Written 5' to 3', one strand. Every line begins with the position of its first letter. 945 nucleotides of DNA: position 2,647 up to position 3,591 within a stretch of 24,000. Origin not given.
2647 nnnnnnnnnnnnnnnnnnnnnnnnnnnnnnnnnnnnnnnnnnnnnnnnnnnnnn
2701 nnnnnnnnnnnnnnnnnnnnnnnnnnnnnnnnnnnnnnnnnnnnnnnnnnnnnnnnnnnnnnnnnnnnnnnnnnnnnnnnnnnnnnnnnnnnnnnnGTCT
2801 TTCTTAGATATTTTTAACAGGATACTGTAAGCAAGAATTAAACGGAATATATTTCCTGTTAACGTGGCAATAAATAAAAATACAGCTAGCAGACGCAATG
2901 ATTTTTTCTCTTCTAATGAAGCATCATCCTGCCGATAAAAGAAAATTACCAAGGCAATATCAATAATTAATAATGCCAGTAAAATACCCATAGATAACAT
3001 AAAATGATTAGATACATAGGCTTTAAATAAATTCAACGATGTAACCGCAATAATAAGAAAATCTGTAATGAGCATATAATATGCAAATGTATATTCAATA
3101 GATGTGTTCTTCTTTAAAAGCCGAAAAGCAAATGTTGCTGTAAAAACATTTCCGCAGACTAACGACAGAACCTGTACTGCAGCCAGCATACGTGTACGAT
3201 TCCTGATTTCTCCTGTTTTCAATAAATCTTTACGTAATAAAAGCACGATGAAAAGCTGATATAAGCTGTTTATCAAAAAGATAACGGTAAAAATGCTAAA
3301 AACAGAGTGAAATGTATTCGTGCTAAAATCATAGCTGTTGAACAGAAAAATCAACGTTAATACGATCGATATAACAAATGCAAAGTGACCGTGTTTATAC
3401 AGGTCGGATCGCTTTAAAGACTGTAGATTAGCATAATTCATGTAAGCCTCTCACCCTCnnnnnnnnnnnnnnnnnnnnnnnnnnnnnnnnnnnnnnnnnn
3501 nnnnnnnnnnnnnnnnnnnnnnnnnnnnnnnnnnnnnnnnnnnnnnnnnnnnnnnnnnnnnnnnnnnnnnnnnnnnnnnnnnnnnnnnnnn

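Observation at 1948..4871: Both Dpp/Opp-type permeases carry large extra N-terminal membrane modules, one a 6-TM module with an internal 3+3 repeat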

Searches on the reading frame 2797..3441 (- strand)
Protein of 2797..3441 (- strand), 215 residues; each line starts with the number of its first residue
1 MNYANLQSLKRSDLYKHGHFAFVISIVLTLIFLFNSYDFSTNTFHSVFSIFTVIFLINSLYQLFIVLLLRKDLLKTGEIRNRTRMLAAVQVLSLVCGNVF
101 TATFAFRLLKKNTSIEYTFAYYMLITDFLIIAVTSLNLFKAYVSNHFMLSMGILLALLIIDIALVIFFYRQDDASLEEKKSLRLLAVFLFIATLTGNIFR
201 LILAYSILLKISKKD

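Call 62: search_protein_families(library=pfam, proteins=[window:2797-3441:-], max_evalue=10)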
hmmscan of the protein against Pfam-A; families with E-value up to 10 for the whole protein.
window:2797-3441:- (215 aa): 1 family
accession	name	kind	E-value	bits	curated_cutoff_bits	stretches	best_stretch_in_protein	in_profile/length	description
PF14018.11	DUF4234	-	9.7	6.8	25.3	1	178-211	36-68/70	Domain of unknown function (DUF4234)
